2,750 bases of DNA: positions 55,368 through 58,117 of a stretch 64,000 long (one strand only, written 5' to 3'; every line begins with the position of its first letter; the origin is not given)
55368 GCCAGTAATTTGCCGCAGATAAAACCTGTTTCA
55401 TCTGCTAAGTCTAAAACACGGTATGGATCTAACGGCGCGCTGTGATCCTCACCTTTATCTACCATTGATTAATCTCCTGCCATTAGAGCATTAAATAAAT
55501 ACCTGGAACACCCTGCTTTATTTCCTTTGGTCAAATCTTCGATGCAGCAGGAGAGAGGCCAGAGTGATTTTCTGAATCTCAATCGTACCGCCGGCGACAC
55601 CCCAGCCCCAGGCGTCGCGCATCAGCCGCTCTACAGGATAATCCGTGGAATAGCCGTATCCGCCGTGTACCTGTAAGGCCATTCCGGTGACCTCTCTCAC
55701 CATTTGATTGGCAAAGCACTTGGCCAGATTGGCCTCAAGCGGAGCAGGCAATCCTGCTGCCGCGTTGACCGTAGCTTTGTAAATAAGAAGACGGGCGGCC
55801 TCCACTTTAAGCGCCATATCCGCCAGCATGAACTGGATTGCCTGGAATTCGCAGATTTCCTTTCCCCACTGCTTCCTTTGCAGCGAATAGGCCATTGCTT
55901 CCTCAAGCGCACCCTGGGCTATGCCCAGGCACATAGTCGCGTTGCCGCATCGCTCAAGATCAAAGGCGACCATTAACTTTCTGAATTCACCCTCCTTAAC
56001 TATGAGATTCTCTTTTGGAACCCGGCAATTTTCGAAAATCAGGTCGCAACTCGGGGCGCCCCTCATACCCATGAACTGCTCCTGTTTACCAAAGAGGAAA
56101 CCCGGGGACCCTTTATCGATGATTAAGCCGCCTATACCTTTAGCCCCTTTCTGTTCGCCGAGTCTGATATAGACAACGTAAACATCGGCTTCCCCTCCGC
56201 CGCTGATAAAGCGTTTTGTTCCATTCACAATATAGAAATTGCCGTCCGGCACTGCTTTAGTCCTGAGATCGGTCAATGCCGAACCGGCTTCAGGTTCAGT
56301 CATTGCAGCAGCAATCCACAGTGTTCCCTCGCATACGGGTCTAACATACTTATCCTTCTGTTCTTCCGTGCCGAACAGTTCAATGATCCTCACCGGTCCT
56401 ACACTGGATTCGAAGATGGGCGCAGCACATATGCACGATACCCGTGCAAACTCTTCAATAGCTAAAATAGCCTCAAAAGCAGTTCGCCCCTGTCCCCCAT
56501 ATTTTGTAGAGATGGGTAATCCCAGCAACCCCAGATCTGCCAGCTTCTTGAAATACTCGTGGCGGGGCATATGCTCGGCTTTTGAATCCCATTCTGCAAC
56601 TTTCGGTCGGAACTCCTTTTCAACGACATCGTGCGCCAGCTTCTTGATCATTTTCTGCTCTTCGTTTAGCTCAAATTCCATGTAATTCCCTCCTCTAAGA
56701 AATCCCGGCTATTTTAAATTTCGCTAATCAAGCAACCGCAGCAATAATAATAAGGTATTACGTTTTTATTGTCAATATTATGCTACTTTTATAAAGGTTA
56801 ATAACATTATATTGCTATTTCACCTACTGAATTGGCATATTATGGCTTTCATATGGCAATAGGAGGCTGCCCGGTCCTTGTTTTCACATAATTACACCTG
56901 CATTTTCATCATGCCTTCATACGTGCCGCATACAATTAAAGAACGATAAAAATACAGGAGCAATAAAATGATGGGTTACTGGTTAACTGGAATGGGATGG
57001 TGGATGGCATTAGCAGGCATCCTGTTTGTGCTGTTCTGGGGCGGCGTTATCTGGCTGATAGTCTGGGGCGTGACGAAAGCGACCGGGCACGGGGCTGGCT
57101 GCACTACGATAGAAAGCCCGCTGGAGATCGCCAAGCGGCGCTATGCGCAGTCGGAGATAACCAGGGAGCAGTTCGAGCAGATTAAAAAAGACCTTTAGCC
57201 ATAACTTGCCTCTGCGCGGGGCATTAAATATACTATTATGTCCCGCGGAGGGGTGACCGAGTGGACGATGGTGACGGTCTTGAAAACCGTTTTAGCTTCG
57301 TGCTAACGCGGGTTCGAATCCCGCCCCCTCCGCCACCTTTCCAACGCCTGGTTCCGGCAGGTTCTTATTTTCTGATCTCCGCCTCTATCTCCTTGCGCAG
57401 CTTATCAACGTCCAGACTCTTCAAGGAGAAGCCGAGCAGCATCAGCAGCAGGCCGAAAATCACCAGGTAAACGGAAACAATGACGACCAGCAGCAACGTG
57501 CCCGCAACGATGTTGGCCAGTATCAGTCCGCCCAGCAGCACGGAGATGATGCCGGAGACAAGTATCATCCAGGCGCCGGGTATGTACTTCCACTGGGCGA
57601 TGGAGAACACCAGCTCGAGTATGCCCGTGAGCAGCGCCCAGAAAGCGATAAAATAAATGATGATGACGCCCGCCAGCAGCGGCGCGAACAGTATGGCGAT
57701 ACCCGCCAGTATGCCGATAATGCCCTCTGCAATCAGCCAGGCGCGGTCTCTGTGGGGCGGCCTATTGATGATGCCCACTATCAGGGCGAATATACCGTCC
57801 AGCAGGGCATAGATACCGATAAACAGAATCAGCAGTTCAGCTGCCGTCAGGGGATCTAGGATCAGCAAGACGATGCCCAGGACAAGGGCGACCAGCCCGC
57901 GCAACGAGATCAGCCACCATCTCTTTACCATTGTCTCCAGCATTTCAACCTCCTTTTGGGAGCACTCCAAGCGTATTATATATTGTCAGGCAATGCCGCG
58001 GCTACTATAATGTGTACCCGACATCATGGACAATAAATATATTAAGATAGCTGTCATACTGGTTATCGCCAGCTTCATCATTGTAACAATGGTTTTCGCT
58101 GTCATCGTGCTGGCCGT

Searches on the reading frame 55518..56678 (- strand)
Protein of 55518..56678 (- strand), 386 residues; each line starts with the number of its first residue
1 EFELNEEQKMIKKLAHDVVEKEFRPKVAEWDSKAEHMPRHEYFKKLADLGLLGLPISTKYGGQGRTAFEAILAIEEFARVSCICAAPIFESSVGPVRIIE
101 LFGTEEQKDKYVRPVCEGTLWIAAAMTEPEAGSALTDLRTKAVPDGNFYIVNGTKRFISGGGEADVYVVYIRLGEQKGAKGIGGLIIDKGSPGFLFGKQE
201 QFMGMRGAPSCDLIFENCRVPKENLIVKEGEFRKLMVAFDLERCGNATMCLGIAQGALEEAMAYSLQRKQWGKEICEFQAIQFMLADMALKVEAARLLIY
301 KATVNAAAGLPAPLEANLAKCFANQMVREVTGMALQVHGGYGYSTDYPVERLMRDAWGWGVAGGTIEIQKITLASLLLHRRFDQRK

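Call 67: search_protein_families(library=pfam, proteins=[window:55518-56678:-], max_evalue=0.001)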
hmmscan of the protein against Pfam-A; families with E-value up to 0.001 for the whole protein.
window:55518-56678:- (386 aa): 4 families
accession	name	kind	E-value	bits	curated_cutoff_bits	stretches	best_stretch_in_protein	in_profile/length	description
PF00441.29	Acyl-CoA_dh_1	-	1.6e-40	139.1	22.4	1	233-375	5-147/150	Acyl-CoA dehydrogenase, C-terminal domain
PF02771.21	Acyl-CoA_dh_N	-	1.6e-28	99.8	22.9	1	5-118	1-112/113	Acyl-CoA dehydrogenase, N-terminal domain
PF02770.24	Acyl-CoA_dh_M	-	7.4e-23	81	33.3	1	123-218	1-97/97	Acyl-CoA dehydrogenase, middle domain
PF08028.16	Acyl-CoA_dh_2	-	9.1e-21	75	22.7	1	247-356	4-123/134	Acyl-CoA dehydrogenase, C-terminal domain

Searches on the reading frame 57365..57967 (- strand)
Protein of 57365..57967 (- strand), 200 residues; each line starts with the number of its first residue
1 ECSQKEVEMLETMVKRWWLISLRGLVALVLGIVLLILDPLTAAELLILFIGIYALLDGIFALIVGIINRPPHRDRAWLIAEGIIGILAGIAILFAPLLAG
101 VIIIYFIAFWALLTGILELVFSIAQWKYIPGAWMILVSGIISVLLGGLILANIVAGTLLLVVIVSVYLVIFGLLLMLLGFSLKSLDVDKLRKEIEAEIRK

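Call 67: search_protein_families(library=pfam, proteins=[window:57365-57967:-], max_evalue=0.001)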
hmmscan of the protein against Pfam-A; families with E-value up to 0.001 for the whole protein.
window:57365-57967:- (200 aa): 1 family
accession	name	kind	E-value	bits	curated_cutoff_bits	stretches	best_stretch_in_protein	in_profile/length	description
PF03729.18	DUF308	-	9.2e-22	77.5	25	2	81-150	2-72/73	Short repeat of unknown function (DUF308)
